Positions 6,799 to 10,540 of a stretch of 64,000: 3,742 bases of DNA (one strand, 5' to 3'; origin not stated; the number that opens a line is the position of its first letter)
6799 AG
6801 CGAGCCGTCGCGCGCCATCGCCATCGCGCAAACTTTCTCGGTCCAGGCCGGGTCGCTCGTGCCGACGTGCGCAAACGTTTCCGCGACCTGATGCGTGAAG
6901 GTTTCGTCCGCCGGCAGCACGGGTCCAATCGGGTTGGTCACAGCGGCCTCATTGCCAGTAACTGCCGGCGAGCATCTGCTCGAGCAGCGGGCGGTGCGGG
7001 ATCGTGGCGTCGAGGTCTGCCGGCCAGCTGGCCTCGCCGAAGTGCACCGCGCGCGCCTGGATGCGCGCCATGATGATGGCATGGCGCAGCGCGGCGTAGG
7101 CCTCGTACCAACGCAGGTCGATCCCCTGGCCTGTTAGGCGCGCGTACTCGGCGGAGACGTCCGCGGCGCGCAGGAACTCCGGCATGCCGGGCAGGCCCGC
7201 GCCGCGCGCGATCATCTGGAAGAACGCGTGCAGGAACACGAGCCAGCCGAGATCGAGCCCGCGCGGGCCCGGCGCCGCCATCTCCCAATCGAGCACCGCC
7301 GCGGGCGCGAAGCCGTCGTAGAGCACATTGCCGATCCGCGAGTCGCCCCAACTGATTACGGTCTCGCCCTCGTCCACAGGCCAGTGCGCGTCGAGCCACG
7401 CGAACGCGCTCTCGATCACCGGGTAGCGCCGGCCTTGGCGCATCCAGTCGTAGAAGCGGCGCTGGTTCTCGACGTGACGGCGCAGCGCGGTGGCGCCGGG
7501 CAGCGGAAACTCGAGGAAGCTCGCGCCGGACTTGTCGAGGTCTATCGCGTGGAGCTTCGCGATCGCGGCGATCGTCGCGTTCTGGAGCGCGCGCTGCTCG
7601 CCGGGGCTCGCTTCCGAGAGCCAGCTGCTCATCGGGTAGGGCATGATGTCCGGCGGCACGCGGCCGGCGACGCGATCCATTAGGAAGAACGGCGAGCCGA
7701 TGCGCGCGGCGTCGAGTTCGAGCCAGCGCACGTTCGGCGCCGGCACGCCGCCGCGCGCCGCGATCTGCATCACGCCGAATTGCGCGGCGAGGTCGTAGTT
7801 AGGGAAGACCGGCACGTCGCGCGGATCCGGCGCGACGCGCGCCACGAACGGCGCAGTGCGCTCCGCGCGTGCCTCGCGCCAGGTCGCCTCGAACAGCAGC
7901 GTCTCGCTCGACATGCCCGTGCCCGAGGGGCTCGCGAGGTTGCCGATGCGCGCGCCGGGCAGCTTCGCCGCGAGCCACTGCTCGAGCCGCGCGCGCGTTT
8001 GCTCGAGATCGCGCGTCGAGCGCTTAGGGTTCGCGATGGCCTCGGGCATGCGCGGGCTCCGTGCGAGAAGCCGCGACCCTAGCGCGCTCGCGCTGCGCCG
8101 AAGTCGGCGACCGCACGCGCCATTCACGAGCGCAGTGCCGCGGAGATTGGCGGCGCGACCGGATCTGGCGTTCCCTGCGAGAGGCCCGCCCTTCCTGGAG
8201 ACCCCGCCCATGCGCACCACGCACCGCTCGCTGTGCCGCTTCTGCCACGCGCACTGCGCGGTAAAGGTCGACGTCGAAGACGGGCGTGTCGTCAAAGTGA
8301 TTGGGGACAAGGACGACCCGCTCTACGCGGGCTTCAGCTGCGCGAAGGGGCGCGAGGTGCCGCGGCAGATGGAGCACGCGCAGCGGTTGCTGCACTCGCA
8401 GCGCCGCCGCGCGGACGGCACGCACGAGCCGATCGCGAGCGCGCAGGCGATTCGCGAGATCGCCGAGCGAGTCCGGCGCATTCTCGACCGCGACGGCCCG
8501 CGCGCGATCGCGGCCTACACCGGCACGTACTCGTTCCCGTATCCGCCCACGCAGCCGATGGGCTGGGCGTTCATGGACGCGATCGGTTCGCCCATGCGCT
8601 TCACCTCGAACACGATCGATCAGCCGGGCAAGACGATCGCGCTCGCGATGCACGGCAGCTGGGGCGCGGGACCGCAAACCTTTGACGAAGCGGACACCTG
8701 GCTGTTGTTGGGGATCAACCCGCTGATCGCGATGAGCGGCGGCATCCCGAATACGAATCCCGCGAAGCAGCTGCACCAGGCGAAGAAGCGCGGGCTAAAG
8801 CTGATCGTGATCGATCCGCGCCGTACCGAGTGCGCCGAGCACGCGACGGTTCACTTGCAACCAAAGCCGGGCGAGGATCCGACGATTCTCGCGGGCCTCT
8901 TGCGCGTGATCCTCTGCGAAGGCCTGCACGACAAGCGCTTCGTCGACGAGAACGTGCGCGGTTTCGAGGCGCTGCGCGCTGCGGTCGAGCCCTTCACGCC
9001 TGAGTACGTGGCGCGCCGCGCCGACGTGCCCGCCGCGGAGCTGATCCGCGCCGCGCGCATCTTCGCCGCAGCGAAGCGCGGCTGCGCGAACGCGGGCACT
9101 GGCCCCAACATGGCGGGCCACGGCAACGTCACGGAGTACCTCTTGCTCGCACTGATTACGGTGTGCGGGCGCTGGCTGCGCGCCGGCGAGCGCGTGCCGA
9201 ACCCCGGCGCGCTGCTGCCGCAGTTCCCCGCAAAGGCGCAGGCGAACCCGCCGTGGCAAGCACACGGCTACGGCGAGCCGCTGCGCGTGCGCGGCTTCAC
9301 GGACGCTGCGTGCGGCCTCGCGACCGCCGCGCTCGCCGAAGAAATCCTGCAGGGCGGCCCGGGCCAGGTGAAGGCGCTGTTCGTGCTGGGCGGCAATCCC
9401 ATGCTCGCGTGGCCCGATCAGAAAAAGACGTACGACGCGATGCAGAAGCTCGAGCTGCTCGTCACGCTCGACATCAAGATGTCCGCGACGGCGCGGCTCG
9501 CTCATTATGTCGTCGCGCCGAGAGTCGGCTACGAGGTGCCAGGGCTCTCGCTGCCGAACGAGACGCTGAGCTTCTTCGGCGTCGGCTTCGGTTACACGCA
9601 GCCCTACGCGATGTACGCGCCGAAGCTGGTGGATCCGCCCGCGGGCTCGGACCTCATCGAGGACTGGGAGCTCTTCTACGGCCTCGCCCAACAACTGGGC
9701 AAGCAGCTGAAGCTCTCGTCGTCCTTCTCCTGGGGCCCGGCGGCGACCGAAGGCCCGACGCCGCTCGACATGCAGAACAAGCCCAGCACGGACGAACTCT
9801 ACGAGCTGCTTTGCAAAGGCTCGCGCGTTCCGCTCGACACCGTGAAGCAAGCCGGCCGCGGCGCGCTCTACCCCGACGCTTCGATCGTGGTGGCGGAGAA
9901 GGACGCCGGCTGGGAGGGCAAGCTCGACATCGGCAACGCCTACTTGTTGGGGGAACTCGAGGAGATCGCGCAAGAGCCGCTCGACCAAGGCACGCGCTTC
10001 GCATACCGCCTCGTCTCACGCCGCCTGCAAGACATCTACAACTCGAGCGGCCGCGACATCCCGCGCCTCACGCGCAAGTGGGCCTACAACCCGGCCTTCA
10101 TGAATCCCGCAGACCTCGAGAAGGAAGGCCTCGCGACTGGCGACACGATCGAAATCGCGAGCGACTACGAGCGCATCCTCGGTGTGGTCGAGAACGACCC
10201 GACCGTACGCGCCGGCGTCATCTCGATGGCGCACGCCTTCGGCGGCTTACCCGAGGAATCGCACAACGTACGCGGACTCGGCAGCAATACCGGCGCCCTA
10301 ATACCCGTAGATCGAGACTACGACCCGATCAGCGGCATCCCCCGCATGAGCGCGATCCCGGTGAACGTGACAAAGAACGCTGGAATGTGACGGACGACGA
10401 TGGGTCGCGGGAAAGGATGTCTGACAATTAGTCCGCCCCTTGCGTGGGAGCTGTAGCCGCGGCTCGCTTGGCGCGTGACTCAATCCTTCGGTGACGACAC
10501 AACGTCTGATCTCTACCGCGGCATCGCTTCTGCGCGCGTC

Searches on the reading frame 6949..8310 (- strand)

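Call 23: search_protein_families(library=pfam, proteins=[window:6949-8310:-], max_evalue=0.0001)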
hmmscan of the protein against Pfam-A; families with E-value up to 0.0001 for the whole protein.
window:6949-8310:- (453 aa): 1 family
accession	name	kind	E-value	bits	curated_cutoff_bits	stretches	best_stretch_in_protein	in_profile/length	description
PF01636.29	APH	-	3.2e-24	86.5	23.2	1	154-371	22-229/239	Phosphotransferase enzyme family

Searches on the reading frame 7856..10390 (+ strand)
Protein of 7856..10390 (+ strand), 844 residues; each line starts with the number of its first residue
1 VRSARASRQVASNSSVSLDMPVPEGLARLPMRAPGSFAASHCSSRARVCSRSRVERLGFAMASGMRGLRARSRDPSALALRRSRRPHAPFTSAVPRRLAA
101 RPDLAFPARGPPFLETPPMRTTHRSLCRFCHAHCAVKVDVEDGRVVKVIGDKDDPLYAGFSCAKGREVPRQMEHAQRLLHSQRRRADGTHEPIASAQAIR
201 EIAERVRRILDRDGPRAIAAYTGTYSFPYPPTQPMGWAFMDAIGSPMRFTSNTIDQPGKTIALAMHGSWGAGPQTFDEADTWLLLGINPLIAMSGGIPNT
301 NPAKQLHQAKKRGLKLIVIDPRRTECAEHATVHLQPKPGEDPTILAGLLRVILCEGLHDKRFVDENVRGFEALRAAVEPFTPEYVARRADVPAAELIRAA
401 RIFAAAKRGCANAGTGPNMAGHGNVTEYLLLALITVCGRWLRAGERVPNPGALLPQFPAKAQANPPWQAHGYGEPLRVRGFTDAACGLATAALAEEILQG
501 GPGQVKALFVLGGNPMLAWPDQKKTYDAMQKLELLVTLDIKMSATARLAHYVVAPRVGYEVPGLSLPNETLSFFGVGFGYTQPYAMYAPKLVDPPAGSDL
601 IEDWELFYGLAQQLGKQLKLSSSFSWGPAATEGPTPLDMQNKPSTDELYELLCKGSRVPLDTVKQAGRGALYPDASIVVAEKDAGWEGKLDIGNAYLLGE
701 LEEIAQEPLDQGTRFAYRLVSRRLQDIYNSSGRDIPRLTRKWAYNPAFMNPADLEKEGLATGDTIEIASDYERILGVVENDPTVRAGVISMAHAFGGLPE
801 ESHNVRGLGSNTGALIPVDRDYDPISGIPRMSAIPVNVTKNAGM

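Call 23: search_protein_families(library=pfam, proteins=[window:7856-10390:+], max_evalue=0.0001)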
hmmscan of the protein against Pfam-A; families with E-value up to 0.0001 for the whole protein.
window:7856-10390:+ (844 aa): 3 families
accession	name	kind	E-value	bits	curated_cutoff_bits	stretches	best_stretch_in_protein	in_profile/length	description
PF00384.28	Molybdopterin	-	4.7e-16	59.2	24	1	184-552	8-307/353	Molybdopterin oxidoreductase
PF01568.27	Molydop_binding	-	1.5e-14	54.4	26.8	1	718-831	2-106/110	Molydopterin dinucleotide binding domain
PF04879.21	Molybdop_Fe4S4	-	4.7e-13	49.3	22.7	1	122-173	3-54/55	Molybdopterin oxidoreductase Fe4S4 domain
